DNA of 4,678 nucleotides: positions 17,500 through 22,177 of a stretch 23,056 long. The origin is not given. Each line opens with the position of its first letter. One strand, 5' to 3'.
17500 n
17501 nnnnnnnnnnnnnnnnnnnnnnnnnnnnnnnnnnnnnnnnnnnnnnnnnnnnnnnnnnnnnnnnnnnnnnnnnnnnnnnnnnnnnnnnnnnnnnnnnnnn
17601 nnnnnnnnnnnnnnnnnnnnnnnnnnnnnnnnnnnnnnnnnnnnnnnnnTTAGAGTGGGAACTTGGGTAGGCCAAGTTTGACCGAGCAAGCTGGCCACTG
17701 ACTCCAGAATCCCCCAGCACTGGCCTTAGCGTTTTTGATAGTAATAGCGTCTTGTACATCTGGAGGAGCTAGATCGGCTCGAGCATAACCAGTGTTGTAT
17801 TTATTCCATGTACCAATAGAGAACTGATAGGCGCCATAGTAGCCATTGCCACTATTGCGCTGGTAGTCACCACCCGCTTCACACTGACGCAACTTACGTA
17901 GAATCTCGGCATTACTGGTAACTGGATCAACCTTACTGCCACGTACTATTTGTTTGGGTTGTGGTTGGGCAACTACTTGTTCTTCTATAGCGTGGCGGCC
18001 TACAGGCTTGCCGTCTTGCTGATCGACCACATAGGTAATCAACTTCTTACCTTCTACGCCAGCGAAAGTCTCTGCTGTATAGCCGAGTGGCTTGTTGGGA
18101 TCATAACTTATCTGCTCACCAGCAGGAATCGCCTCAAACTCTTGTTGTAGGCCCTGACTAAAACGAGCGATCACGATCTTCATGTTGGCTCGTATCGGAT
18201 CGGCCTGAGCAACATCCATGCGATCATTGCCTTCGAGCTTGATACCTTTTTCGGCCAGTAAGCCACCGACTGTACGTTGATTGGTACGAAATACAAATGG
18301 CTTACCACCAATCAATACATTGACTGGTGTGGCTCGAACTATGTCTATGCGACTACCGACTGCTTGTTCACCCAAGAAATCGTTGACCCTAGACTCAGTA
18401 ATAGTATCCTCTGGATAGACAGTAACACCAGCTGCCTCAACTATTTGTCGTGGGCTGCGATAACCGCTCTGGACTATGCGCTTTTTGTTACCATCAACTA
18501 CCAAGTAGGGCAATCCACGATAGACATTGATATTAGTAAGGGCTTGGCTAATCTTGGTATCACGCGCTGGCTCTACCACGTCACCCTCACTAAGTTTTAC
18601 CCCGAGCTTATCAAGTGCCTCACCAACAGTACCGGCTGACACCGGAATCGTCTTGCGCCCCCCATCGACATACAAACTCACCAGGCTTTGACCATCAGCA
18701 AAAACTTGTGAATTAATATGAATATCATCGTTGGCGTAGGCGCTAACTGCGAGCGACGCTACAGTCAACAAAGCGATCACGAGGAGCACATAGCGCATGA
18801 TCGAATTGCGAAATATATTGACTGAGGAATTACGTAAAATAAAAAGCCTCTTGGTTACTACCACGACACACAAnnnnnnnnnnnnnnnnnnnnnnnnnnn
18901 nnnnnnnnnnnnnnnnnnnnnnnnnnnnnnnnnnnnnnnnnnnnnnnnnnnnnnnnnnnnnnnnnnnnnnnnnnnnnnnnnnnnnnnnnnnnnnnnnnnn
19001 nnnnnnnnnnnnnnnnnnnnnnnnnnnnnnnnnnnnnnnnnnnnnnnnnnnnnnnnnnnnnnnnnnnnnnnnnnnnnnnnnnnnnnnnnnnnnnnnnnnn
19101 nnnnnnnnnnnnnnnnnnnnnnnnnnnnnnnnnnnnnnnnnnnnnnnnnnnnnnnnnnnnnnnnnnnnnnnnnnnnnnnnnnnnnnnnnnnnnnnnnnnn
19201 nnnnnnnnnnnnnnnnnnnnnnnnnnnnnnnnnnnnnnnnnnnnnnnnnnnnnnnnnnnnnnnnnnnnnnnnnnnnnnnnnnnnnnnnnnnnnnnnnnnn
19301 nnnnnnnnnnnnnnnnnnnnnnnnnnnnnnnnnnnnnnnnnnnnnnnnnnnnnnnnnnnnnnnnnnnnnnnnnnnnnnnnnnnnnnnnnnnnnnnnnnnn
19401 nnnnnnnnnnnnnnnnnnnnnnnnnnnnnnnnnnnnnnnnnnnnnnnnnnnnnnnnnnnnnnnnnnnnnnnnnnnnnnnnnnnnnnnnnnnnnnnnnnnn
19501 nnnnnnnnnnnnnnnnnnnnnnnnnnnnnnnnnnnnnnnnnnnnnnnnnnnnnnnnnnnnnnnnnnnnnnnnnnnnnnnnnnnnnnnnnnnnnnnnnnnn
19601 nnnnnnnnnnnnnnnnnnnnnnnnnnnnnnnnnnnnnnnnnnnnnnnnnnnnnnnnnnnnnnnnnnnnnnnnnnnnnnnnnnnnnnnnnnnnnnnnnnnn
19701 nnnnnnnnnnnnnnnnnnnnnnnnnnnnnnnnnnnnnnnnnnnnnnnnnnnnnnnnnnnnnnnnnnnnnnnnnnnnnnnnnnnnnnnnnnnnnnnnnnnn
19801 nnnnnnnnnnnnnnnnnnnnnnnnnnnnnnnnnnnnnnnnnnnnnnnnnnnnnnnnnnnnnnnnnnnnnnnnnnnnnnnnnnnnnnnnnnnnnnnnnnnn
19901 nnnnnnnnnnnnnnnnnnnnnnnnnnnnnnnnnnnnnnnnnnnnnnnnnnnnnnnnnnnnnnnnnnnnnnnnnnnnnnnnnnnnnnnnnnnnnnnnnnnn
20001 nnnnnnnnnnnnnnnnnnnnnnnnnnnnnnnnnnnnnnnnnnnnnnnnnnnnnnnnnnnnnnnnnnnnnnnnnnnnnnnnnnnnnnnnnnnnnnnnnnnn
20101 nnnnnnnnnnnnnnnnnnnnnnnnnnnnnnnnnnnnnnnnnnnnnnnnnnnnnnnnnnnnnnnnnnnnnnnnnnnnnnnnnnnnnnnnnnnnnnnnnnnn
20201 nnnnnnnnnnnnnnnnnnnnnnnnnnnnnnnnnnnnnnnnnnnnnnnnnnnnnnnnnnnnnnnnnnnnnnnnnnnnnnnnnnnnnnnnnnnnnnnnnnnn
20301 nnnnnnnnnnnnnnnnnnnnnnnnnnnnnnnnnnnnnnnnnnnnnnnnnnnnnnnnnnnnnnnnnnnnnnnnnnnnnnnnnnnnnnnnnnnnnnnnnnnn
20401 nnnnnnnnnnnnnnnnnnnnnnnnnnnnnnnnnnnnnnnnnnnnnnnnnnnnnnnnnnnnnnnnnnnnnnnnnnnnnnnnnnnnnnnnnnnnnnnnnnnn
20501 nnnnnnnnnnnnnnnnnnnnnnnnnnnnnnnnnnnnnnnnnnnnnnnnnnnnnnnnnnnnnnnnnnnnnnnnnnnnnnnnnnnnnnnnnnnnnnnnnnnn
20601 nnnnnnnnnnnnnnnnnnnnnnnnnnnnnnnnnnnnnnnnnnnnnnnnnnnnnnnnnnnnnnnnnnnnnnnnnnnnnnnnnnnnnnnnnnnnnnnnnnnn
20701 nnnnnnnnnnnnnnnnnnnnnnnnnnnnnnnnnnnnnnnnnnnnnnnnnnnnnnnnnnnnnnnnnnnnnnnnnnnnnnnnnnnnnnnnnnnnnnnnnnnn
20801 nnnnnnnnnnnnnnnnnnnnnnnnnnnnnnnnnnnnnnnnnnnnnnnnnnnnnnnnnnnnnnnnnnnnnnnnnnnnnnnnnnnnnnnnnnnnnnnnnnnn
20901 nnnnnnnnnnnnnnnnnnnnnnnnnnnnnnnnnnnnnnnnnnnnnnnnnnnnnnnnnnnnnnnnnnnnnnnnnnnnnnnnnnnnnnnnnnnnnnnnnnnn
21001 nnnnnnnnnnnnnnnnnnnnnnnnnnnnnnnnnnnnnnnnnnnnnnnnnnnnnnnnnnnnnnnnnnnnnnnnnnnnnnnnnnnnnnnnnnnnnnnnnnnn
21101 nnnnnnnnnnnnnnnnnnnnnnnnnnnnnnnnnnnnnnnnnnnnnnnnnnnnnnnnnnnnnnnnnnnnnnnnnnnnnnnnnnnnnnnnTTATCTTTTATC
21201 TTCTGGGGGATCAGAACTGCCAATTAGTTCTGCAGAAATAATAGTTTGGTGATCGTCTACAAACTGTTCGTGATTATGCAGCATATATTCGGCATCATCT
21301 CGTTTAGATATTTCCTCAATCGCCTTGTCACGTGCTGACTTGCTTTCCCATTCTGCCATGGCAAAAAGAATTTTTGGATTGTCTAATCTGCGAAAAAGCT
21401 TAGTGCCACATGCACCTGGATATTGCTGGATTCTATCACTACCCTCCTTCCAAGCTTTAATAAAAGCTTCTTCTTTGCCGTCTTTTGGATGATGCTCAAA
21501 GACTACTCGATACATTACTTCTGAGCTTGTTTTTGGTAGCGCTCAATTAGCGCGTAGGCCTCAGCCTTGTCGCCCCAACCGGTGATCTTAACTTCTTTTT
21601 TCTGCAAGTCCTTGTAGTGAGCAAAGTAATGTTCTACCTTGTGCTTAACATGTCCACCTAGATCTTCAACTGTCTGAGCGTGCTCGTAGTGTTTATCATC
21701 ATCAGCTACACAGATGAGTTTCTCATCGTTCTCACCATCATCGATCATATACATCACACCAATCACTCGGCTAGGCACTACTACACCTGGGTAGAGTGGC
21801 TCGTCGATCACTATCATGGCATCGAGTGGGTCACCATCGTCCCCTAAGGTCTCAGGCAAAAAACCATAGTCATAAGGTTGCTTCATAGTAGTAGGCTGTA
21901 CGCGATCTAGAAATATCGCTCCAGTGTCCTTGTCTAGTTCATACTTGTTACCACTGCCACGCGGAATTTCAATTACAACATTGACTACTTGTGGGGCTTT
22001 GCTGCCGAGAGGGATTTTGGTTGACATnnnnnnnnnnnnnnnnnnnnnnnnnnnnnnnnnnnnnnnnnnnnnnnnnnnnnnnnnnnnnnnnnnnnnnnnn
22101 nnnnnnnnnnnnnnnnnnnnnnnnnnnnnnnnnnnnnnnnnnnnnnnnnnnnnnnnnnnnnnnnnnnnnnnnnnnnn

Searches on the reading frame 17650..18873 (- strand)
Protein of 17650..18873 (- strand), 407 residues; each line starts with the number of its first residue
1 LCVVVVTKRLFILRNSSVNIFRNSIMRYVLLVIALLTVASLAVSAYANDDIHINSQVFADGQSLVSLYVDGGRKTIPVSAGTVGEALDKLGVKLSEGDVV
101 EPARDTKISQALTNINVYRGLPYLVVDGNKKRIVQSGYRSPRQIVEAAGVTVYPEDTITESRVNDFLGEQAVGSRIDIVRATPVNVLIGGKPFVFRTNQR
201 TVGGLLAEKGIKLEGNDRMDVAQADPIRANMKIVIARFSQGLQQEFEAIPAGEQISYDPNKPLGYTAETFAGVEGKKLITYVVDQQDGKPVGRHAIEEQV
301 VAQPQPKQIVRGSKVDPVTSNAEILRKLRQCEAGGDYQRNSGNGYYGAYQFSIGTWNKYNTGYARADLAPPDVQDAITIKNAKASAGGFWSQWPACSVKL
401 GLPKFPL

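Call 7: search_protein_families(library=pfam, proteins=[window:17650-18873:-], max_evalue=0.001)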
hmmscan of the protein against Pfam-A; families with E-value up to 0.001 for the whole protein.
window:17650-18873:- (407 aa): 3 families
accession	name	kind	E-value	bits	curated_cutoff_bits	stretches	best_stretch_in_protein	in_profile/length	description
PF03990.20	DUF348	-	2e-21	75.9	24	2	65-105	1-41/41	G5-linked-Ubiquitin-like domain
PF06737.19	Transglycosylas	-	8e-13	49.3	27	1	325-396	7-77/77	Transglycosylase-like domain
PF07501.17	G5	-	1.8e-12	47.7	23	1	245-314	6-75/75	G5 domain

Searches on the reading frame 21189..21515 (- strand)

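Call 7: search_protein_families(library=pfam, proteins=[window:21189-21515:-], max_evalue=0.001)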
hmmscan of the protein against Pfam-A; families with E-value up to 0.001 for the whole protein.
window:21189-21515:- (108 aa): 1 family
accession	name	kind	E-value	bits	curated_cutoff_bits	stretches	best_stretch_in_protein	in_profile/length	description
PF03992.22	ABM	-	1.1e-08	35.6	23.1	1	1-61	1-62/78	Antibiotic biosynthesis monooxygenase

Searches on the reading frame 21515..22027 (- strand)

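Call 7: search_protein_families(library=pfam, proteins=[window:21515-22027:-], max_evalue=0.001)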
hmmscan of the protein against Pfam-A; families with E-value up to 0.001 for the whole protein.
window:21515-22027:- (170 aa): 1 family
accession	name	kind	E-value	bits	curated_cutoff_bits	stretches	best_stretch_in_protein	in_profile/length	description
PF00719.24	Pyrophosphatase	-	6.1e-56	188.9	23.5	1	17-167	1-151/153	Inorganic pyrophosphatase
